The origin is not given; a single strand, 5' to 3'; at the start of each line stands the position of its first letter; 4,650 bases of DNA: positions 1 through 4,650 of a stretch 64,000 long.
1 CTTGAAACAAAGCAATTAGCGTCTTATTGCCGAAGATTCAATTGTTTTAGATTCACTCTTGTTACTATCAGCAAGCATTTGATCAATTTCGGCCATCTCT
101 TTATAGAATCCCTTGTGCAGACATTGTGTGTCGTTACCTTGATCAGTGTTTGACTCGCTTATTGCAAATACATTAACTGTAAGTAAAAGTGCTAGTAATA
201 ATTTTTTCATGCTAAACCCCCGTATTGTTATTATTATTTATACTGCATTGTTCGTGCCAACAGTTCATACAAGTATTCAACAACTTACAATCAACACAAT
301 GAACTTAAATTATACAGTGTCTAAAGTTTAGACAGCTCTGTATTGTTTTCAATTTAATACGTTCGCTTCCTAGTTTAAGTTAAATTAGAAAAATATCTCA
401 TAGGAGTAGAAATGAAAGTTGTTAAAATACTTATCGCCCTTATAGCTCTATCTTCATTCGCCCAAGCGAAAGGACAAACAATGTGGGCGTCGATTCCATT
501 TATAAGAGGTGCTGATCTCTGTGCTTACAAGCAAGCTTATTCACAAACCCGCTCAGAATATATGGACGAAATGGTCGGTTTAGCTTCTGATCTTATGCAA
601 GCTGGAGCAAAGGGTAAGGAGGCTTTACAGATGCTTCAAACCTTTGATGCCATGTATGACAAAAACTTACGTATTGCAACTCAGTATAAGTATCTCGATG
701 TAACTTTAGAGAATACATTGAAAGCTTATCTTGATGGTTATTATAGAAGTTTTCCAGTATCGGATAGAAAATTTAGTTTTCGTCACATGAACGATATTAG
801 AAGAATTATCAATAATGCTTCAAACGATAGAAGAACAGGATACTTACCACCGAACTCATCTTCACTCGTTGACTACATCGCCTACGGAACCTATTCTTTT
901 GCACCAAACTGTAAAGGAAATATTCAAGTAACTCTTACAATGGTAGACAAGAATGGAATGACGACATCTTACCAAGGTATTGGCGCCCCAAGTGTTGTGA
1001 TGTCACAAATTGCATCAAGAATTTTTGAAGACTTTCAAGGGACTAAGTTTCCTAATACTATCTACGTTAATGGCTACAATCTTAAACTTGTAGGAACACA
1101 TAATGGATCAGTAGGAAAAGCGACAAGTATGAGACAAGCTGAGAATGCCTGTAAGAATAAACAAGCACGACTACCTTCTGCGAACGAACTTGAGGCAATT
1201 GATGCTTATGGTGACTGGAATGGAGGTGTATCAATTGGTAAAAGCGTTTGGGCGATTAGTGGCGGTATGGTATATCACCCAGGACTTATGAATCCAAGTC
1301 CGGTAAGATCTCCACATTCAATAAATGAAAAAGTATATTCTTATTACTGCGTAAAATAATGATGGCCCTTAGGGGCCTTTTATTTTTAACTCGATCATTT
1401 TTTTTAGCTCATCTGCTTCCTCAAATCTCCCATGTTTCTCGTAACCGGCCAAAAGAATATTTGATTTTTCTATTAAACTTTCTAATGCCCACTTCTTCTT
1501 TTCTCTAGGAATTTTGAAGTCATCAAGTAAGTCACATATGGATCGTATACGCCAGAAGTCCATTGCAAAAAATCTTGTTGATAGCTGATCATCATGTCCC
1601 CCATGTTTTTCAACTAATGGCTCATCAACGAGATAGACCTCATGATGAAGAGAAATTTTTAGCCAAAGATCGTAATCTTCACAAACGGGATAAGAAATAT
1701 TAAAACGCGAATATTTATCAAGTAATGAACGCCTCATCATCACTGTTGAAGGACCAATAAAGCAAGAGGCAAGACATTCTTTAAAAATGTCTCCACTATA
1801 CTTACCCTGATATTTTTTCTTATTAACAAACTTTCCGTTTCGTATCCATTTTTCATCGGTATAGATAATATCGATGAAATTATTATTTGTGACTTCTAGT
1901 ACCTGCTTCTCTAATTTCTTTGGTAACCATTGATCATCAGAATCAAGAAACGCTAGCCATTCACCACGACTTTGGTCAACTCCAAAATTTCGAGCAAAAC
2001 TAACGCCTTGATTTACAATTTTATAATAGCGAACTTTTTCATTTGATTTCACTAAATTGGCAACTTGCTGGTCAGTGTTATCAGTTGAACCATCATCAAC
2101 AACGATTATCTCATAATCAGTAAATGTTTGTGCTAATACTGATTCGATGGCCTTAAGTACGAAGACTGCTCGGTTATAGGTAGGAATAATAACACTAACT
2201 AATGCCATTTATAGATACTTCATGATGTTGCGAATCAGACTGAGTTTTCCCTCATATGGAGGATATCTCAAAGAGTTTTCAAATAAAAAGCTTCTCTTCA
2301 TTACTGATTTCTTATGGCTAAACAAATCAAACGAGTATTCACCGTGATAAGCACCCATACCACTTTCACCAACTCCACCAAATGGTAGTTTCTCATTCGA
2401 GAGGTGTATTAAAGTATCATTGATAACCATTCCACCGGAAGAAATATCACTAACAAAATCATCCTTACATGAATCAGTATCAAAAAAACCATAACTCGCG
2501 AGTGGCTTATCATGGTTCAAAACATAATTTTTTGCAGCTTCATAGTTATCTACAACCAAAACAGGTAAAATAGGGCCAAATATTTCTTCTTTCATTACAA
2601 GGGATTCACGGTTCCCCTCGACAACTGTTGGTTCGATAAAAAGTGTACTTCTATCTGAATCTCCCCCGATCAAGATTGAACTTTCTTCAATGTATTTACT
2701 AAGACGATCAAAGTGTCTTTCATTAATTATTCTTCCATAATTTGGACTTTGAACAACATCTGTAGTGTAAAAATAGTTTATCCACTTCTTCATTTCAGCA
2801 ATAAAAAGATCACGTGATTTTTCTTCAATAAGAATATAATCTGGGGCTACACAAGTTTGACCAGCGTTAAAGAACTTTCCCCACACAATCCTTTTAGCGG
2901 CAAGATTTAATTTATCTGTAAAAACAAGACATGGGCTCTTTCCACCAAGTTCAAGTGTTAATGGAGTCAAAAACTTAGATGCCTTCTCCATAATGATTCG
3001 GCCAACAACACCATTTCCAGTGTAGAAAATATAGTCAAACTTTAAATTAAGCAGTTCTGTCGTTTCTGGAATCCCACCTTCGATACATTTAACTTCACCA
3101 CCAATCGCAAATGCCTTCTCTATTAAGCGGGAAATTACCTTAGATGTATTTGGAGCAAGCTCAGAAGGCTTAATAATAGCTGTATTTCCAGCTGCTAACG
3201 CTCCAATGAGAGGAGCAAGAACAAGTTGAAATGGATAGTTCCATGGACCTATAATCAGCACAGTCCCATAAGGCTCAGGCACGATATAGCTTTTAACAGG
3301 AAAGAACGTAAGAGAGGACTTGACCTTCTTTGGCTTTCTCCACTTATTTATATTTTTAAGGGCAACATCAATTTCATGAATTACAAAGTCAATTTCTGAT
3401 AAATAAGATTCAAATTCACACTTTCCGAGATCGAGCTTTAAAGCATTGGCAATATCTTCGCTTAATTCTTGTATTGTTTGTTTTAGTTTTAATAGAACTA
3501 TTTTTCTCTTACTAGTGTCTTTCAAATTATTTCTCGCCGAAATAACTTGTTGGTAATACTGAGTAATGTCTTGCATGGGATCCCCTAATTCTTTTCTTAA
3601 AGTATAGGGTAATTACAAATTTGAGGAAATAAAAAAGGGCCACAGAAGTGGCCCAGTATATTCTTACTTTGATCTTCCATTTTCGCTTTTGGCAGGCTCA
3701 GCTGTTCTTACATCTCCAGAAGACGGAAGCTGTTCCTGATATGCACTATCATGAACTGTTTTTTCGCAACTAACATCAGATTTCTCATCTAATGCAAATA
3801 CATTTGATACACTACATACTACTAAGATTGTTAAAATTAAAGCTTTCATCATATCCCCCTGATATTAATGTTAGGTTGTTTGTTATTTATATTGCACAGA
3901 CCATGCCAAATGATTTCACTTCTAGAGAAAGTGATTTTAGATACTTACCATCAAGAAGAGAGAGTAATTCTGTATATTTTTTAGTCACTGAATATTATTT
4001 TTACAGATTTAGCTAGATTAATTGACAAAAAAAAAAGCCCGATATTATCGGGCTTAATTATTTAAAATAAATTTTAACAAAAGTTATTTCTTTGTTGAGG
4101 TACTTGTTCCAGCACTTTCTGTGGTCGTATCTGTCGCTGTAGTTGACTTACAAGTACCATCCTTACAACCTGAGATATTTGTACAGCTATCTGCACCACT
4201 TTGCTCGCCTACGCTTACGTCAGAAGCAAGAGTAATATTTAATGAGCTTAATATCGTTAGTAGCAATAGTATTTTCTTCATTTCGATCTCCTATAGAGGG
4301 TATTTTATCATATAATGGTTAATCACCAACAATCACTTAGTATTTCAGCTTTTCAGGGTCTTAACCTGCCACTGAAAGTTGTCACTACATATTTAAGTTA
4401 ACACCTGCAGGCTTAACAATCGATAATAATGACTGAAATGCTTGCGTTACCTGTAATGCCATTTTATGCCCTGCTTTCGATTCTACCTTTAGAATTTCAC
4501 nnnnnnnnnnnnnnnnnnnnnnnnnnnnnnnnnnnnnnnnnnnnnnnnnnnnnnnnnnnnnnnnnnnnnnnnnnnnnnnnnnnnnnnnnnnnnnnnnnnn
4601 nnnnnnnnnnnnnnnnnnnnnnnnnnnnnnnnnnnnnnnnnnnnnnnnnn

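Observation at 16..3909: Two peptide genes each carry a sigma54 promoter at a similar distance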

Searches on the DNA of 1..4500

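Call 75: search_rna_families(source=window, start=1, end=4500, threshold=evalue, max_evalue=1)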
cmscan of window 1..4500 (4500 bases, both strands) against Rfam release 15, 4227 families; matches with E-value up to 1: 6.
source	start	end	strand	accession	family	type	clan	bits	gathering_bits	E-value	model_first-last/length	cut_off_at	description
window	4029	4117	-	RF00513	Trp_leader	Cis-reg; leader;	-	23.4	41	0.18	1-100/100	no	Tryptophan operon leader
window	3600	3669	+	RF02063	STnc350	Gene; sRNA;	-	22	60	0.94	1-68/68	no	Salmonella enterica sRNA STnc350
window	3621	3744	-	RF02502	Atu_C8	Gene; sRNA;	-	21.4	50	0.8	1-122/122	no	Rhizobiales sRNA Atu_C8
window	3628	3788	-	RF01673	PhrS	Gene; sRNA;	-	18.8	37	0.13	1-212/212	no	PhrS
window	3622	3762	+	RF01808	MicX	Gene; sRNA;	-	18.1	75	0.99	1-194/194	no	MicX Vibrio cholerae sRNA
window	4029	4081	-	RF02901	AaHKsRNA41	Gene; sRNA;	-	18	97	0.7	1-187/187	no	Aggregatibacter sRNA 41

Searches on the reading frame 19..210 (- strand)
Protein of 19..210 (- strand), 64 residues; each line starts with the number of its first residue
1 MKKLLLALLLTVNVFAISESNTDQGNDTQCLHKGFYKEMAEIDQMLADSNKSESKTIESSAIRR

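Call 36: search_protein_families(library=pfam, proteins=[window:19-210:-], max_evalue=1)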
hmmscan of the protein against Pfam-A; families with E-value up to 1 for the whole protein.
seq(64 aa): 2 families
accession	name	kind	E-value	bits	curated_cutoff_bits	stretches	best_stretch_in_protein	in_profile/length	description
PF09716.15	ETRAMP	-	0.052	14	29.1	1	4-61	8-59/81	Malarial early transcribed membrane protein (ETRAMP)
PF10332.14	DUF2418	-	0.085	13.8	22.3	1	2-40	40-78/96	Protein of unknown function (DUF2418)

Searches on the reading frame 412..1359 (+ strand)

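Call 36: search_protein_families(library=pfam, proteins=[window:412-1359:+], max_evalue=1)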
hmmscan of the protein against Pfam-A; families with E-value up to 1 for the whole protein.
window:412-1359:+ (315 aa): 1 family
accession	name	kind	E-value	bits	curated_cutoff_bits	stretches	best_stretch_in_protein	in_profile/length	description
PF25176.1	DUF7831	-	0.17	12.2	27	1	212-258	14-56/118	Family of unknown function (DUF7831)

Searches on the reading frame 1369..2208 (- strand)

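Call 36: search_protein_families(library=pfam, proteins=[window:1369-2208:-], max_evalue=1)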
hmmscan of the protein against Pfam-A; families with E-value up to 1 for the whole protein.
window:1369-2208:- (279 aa): 7 families
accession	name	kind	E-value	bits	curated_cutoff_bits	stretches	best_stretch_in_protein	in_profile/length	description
PF00535.33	Glycos_transf_2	-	3.1e-38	131.8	23.3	1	5-166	1-167/168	Glycosyl transferase family 2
PF10111.15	Glyco_tranf_2_2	-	1e-14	55.1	27.3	1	5-188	1-202/276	Glycosyltransferase like family 2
PF13641.12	Glyco_tranf_2_3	-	1.4e-13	51.9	27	1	4-188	3-197/230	Glycosyltransferase like family 2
PF13704.12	Glyco_tranf_2_4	-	0.0025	18.7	27.5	1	14-92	4-82/98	Glycosyl transferase family 2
PF18226.6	QslA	-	0.013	15.5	25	1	64-107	19-62/71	LasR-specific antiactivator QslA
PF01535.26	PPR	-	0.014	16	25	1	250-270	4-24/31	PPR repeat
PF16904.10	PurL_C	-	0.061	14.1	27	0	229-267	15-56/94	Phosphoribosylformylglycinamidine synthase II C-terminus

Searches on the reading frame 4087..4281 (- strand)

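Call 36: search_protein_families(library=pfam, proteins=[window:4087-4281:-], max_evalue=1)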
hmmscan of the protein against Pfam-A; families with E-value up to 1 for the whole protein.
seq(65 aa): 1 family
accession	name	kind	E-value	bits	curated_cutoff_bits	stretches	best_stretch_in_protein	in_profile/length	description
PF21827.1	New_glue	-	0.063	13.5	31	1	1-63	1-61/94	New glue protein family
